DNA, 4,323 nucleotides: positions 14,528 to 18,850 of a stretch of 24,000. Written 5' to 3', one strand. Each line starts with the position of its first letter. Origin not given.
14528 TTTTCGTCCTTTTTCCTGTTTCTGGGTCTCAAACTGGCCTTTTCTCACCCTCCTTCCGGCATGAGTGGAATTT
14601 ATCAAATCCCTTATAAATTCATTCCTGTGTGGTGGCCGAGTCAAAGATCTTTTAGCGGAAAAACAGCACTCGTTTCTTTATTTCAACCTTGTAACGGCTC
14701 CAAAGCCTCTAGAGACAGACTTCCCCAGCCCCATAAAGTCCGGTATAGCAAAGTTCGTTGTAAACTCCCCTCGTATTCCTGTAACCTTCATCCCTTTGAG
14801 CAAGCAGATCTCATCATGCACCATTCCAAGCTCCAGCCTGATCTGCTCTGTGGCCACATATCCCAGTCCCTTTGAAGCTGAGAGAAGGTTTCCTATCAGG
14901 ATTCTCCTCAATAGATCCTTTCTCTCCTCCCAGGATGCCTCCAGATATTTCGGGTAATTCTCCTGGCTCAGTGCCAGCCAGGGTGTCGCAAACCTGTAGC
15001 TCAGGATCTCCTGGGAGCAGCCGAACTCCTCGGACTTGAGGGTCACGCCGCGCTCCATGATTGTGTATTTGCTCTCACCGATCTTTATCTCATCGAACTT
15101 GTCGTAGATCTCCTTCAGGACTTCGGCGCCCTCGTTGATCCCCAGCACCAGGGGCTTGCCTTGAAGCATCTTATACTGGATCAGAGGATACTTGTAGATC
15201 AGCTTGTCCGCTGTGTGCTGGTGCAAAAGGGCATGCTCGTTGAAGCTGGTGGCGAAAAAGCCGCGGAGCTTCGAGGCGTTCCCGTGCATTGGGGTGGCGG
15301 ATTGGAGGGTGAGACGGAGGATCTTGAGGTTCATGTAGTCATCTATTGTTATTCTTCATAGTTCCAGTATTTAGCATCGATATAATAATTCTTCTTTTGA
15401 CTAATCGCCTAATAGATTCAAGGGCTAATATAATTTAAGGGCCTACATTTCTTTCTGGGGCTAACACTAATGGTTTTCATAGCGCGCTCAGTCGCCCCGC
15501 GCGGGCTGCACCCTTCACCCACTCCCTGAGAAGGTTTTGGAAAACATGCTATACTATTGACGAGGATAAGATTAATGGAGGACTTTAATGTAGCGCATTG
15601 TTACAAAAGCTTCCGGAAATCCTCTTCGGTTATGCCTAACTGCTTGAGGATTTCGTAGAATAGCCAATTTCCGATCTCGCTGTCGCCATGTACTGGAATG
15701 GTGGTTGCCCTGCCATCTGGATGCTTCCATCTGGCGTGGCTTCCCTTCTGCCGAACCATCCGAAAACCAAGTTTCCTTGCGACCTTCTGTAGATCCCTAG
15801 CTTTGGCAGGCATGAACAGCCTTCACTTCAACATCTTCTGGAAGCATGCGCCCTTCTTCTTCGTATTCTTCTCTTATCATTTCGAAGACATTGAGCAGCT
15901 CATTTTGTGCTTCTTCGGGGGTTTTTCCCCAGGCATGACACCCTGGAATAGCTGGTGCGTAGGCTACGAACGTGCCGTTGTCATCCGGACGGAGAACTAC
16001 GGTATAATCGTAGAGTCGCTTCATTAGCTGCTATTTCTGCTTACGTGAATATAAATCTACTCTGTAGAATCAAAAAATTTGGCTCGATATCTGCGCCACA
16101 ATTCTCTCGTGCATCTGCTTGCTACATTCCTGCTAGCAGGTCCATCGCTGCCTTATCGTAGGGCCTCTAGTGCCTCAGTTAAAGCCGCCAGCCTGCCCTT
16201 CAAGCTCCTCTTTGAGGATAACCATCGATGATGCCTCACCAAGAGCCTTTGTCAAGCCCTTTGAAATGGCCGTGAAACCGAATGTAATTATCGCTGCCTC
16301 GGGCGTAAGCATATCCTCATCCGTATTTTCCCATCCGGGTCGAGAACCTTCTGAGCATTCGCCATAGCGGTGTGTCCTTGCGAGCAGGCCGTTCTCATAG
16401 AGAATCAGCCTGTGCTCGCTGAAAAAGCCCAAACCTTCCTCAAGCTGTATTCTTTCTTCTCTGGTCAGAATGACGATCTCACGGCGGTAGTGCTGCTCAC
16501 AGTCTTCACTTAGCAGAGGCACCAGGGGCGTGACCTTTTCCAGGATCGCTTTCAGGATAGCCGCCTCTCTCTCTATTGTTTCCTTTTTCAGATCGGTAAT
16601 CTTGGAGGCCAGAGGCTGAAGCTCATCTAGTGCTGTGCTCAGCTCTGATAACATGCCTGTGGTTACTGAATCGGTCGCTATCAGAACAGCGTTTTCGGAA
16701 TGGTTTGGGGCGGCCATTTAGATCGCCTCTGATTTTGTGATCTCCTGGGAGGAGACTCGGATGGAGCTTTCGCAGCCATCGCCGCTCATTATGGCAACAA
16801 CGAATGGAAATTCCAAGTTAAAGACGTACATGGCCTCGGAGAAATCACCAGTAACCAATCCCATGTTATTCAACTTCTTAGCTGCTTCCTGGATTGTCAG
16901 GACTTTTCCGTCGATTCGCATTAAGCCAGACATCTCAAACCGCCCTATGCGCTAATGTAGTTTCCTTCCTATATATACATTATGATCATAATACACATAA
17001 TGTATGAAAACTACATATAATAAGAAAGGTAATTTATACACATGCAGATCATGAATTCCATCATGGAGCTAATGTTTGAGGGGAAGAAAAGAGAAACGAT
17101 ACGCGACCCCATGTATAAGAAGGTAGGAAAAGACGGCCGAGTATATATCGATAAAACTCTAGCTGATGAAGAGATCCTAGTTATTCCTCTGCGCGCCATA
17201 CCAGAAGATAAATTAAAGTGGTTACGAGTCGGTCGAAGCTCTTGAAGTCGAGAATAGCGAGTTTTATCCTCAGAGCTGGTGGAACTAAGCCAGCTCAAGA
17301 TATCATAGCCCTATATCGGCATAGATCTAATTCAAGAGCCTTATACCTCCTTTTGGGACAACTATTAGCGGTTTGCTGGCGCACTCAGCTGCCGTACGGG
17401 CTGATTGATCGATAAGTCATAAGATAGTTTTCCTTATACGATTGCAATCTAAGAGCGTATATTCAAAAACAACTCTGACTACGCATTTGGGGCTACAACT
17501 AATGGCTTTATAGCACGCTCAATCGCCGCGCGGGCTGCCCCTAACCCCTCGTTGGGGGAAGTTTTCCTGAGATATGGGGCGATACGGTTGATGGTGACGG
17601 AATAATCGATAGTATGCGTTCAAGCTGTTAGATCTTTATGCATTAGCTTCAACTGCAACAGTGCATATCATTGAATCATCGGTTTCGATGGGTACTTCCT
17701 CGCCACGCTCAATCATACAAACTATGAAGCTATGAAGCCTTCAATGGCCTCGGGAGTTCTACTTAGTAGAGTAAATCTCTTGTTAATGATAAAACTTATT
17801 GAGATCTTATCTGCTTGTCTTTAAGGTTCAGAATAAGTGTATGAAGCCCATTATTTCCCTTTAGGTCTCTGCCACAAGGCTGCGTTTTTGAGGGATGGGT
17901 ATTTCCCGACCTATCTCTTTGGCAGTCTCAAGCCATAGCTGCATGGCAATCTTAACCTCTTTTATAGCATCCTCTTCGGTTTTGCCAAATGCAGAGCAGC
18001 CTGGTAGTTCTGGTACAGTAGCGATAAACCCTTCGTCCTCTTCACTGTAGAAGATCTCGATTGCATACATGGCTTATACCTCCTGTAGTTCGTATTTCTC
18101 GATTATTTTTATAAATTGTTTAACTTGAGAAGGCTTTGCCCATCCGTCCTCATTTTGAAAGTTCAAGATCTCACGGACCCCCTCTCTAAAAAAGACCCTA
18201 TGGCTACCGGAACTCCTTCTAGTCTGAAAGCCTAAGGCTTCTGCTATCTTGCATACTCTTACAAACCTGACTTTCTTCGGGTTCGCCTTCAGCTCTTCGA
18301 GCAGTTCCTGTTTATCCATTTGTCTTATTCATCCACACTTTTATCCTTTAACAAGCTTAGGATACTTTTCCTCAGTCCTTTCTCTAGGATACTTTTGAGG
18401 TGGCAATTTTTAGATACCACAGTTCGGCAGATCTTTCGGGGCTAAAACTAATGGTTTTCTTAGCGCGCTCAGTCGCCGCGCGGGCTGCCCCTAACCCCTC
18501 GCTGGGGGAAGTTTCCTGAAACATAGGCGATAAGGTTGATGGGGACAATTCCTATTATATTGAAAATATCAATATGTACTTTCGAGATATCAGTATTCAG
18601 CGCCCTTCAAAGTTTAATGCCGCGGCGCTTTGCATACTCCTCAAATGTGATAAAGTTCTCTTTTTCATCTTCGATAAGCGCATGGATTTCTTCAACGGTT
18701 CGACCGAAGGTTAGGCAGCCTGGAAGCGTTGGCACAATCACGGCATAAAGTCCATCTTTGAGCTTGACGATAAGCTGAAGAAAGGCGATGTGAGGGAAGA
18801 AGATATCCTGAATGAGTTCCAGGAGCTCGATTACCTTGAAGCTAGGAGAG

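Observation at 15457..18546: Unrecognised ~110-nt GC-rich structured element repeated three times, each 3' of a different gene cassette between the arrays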

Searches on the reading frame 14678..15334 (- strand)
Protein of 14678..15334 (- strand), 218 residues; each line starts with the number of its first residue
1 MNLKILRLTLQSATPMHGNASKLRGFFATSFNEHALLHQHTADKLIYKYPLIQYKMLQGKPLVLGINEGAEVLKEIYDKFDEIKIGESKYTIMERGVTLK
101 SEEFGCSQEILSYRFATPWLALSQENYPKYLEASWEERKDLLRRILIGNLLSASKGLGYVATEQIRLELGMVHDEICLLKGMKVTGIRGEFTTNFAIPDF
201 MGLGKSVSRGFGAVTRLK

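Call 13: search_protein_families(library=pfam, proteins=[window:14678-15334:-], max_evalue=0.01)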
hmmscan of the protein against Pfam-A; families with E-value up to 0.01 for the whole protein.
window:14678-15334:- (218 aa): 2 families
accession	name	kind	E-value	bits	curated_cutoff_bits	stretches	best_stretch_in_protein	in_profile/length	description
PF17262.7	Cas6b_C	-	1.6e-40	138.3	39.4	1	106-216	2-113/114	Cas6b C-terminal domain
PF17955.6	Cas6b_N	-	1.2e-35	122.2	25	1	1-102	1-104/105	Cas6b N-terminal domain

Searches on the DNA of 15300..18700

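Call 9: search_rna_families(source=window, start=15300, end=18700, threshold=evalue, max_evalue=10)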
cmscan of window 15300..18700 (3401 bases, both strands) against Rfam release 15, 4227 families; matches with E-value up to 10: 1.
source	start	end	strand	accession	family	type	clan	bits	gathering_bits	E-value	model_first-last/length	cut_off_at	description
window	15335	15404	-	RF00296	snoR16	Gene; snRNA; snoRNA; CD-box;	-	21.5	45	4.1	1-86/86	no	Small nucleolar RNA R16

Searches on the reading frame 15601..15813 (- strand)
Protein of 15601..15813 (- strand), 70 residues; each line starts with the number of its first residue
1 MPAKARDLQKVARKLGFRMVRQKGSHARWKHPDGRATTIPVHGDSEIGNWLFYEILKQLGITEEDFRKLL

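Call 13: search_protein_families(library=pfam, proteins=[window:15601-15813:-], max_evalue=0.01)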
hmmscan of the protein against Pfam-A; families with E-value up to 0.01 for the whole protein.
window:15601-15813:- (70 aa): 1 family
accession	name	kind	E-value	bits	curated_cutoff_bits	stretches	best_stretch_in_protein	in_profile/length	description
PF07927.17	HicA_toxin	-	4.7e-20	71.9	27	1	5-61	1-58/58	HicA toxin of bacterial toxin-antitoxin,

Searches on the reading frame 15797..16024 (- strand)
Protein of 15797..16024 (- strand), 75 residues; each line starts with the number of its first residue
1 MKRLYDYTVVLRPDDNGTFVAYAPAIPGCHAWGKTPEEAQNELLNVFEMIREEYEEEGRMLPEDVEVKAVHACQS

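Call 13: search_protein_families(library=pfam, proteins=[window:15797-16024:-], max_evalue=0.01)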
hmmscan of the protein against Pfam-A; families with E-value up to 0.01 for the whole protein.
window:15797-16024:- (75 aa): 2 families
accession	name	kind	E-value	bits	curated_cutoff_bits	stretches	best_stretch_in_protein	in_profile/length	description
PF15919.11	HicB_lk_antitox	-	6.9e-06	26.7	27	1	7-70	1-64/123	HicB_like antitoxin of bacterial toxin-antitoxin system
PF21748.3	UPF0150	-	8.7e-05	22.8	27.3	1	14-48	16-50/64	UPF0150-like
